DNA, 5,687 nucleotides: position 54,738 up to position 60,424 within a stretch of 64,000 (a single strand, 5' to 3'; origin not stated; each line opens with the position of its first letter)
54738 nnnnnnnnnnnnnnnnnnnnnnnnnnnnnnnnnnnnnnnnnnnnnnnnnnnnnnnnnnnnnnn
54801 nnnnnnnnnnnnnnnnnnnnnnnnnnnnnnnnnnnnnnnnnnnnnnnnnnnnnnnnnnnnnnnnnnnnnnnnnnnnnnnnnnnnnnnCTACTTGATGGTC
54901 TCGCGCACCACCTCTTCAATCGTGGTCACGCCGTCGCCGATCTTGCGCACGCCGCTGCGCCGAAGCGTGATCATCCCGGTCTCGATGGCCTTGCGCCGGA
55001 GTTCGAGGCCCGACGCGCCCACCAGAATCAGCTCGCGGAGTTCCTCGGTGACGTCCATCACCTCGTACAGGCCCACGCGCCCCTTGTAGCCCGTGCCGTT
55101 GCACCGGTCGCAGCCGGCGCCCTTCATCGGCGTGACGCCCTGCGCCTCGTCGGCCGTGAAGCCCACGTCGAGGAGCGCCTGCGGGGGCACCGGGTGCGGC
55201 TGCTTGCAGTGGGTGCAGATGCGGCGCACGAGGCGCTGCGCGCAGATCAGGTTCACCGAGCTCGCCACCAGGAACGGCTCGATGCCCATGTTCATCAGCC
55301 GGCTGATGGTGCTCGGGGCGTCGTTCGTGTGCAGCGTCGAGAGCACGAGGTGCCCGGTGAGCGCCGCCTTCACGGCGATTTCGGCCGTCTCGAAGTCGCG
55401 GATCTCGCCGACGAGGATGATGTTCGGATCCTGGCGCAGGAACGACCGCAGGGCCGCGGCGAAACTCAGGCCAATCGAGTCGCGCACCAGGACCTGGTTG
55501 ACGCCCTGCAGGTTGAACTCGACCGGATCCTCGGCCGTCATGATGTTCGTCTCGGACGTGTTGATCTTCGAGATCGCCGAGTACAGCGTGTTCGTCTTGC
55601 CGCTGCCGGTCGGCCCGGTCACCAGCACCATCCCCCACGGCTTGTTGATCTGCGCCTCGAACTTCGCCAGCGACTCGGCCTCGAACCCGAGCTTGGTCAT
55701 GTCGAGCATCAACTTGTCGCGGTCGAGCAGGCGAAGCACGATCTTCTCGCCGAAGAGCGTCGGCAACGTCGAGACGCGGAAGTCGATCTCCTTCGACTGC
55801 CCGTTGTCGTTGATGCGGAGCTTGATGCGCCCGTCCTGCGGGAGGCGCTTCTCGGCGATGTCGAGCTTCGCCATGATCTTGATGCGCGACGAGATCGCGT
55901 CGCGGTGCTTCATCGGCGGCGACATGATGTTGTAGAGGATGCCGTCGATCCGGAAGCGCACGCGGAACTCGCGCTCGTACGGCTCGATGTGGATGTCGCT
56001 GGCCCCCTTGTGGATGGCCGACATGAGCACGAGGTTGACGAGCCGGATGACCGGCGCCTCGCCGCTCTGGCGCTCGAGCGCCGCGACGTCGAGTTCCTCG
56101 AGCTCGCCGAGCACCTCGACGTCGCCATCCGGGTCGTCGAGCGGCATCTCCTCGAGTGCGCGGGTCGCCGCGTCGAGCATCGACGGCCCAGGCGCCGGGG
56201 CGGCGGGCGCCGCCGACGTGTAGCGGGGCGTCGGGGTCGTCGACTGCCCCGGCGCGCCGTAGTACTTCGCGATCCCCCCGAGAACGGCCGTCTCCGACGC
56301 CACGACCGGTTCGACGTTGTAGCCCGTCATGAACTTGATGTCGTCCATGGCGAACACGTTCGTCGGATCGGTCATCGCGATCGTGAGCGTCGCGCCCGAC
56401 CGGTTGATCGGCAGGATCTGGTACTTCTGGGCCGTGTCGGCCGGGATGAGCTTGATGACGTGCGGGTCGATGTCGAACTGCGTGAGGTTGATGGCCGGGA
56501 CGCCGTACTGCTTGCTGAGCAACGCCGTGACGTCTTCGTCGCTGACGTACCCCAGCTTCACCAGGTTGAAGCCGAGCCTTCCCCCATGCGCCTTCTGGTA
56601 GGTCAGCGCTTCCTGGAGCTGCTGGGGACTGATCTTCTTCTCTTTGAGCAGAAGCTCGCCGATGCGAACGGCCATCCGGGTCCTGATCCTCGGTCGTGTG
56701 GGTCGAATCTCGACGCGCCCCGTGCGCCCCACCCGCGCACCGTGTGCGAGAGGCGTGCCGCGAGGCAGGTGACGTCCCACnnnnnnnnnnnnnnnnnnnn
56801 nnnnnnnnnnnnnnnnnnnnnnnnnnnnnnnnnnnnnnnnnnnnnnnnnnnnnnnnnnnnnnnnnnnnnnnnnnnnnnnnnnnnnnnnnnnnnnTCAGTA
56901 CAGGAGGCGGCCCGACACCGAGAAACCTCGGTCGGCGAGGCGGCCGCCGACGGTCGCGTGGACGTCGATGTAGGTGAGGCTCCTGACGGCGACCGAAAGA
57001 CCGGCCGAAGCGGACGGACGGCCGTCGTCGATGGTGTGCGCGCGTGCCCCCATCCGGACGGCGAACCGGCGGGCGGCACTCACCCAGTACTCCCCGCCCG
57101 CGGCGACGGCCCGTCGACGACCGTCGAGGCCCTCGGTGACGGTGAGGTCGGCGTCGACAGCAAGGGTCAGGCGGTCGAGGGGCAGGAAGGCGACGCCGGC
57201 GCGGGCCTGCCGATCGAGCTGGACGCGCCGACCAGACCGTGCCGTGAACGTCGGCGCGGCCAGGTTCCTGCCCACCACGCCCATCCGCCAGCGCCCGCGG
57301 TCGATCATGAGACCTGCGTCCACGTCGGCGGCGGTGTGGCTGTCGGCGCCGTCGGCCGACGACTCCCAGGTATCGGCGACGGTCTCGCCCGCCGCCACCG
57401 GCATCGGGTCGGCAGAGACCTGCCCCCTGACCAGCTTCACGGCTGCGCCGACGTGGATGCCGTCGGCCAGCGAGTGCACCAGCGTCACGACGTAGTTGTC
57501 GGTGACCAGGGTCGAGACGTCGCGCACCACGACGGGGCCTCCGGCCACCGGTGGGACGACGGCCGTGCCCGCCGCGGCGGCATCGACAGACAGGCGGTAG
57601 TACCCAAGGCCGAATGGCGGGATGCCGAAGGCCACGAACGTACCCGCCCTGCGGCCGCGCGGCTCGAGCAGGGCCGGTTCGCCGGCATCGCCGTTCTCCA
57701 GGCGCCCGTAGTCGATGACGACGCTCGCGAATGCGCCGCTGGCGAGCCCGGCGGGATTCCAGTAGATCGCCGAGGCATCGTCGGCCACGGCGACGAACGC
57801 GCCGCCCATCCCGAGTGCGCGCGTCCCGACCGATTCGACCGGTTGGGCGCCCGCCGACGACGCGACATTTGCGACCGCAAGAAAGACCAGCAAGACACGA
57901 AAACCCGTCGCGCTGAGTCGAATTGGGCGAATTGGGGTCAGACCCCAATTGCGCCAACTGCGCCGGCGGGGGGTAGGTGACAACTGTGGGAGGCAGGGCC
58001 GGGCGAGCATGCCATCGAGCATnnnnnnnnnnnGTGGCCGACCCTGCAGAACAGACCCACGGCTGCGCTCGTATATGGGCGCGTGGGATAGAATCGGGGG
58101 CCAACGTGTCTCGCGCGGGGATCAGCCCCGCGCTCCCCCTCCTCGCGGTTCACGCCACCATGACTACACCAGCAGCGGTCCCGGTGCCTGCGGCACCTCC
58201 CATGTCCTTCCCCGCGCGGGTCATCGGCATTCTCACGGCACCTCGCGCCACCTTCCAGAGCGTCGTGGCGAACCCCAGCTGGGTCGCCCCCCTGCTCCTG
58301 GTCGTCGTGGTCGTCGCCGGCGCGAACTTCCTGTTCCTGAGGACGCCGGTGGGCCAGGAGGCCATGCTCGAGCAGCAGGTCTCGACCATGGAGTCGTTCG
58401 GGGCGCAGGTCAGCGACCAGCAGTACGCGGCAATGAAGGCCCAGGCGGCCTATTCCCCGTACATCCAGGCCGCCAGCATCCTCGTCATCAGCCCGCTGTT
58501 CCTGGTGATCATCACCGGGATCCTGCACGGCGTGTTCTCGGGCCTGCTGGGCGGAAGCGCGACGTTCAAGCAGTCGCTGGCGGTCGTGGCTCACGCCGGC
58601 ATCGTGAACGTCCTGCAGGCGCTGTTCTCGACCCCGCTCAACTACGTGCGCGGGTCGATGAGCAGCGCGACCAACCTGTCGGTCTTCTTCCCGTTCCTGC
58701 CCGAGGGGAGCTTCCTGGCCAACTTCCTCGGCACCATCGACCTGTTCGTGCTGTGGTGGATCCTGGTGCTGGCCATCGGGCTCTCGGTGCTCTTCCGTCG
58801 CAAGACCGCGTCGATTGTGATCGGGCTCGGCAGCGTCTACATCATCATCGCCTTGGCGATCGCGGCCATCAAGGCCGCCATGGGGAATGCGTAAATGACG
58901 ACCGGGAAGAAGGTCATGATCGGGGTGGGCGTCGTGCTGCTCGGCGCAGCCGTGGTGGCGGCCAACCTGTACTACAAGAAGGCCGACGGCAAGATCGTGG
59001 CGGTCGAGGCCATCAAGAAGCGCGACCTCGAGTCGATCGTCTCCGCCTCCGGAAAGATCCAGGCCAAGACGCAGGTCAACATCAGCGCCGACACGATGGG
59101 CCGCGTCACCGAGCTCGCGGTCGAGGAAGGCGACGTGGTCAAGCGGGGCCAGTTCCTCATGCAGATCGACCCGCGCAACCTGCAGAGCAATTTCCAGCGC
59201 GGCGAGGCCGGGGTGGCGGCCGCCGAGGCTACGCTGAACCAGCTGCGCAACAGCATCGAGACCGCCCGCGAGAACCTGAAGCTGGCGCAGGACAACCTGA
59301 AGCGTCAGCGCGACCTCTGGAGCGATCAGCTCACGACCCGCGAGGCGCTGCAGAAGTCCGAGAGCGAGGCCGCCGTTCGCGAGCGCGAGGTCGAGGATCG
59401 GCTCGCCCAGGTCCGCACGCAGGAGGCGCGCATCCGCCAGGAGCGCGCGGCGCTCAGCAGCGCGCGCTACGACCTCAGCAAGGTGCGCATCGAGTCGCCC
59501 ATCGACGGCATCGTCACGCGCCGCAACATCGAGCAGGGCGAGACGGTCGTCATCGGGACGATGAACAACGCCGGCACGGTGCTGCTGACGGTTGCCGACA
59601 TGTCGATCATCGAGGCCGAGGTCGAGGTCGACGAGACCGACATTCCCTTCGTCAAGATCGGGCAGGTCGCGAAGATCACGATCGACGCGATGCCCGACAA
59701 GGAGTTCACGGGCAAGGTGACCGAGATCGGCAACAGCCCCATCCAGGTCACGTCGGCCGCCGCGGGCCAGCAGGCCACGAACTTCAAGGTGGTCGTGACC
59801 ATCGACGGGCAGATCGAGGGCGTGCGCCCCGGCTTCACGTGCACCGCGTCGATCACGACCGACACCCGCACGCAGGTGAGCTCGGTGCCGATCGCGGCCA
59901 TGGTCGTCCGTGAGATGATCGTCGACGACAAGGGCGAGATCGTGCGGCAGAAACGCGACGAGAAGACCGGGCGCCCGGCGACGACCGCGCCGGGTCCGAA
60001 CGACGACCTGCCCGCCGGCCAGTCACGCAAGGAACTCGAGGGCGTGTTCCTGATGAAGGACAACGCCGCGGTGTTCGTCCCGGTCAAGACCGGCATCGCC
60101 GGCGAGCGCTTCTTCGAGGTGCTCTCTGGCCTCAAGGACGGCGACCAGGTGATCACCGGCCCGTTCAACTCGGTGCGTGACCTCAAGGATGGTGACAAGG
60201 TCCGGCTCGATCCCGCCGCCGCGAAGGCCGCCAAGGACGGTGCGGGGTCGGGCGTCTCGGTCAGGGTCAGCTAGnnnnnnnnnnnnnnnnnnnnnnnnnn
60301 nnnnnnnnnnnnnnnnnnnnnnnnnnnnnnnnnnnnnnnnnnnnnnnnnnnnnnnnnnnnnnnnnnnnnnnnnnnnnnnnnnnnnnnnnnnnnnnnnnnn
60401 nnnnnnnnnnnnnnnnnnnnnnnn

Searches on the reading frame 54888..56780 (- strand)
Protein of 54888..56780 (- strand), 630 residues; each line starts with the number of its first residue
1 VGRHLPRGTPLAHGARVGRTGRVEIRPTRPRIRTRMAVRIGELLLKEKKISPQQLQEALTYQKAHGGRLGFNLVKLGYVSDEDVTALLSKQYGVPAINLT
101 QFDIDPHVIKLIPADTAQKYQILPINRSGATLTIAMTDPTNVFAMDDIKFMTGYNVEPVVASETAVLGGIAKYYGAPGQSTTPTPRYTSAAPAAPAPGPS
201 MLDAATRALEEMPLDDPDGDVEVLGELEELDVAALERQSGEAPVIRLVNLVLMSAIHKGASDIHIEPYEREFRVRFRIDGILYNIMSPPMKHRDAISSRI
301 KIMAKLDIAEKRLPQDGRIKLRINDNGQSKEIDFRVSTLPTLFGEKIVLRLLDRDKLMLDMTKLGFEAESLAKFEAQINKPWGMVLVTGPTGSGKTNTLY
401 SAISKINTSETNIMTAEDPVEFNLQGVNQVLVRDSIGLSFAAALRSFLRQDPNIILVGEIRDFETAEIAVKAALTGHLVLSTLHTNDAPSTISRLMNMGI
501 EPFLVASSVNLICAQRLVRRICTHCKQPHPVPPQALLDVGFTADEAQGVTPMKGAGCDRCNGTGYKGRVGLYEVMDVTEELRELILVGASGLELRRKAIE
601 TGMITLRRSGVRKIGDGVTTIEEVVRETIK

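Call 39: search_protein_families(library=pfam, proteins=[window:54888-56780:-], max_evalue=0.00001)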
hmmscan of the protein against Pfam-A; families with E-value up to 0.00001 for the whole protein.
window:54888-56780:- (630 aa): 2 families
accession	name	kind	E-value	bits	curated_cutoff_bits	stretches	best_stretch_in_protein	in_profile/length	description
PF00437.27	T2SSE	-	7.8e-143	476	24.9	1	238-626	2-370/370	Type II/IV secretion system protein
PF05157.20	MshEN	-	2.6e-24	85.5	23.1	1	92-178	1-88/90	MshEN domain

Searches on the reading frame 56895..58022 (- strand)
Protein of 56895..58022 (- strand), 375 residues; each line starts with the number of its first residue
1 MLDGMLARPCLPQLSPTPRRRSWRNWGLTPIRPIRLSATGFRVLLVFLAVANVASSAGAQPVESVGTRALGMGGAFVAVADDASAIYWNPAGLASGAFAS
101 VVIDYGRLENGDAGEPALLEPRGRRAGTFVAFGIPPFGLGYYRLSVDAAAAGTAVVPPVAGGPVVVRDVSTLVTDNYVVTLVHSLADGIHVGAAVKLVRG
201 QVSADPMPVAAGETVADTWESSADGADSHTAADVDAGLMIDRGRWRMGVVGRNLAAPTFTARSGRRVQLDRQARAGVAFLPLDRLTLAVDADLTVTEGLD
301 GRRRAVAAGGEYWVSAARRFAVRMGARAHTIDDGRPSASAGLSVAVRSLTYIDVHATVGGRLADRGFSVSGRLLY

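Call 39: search_protein_families(library=pfam, proteins=[window:56895-58022:-], max_evalue=0.00001)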
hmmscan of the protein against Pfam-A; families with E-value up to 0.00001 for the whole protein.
window:56895-58022:- (375 aa): 1 family
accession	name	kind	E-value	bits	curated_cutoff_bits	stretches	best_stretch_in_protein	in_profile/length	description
PF13729.12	TraF_2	-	4.4e-13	49.5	25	1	188-292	154-264/264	F plasmid transfer operon, TraF, protein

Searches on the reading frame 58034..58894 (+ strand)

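Call 85: search_protein_families(library=pfam, proteins=[window:58034-58894:+], max_evalue=0.000001)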
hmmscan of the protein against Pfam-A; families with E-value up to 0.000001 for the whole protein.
window:58034-58894:+ (286 aa): 1 family
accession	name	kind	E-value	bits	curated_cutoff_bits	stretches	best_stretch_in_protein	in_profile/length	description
PF04893.22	Yip1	-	9e-14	52.1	28.6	1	64-277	1-171/173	Yip1 domain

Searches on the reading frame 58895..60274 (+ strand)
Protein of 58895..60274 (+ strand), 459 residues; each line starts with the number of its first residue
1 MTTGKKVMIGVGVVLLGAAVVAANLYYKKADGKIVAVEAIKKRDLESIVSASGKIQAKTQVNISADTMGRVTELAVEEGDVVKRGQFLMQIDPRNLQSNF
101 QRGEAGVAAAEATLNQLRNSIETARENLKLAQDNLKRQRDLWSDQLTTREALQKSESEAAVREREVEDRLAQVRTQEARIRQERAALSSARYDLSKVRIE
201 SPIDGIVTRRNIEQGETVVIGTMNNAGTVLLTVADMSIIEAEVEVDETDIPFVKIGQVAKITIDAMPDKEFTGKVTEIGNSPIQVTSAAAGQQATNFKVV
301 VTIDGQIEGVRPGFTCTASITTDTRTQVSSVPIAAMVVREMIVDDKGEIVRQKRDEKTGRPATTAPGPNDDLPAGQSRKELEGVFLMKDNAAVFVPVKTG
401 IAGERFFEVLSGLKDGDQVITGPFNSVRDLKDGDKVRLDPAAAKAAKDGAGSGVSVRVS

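Call 85: search_protein_families(library=pfam, proteins=[window:58895-60274:+], max_evalue=0.000001)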
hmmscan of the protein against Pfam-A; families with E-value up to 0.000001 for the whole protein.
window:58895-60274:+ (459 aa): 3 families
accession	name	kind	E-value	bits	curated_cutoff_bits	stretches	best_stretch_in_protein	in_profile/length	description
PF16576.10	HlyD_D23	-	6.6e-22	78.3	30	1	45-279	2-185/214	Barrel-sandwich domain of CusB or HlyD membrane-fusion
PF13437.12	HlyD_3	-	2.5e-17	64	22.2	1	199-306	2-96/106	HlyD family secretion protein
PF13533.13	Biotin_lipoyl_2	-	9.4e-11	41.7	29.8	1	61-92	1-32/32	Biotin-lipoyl like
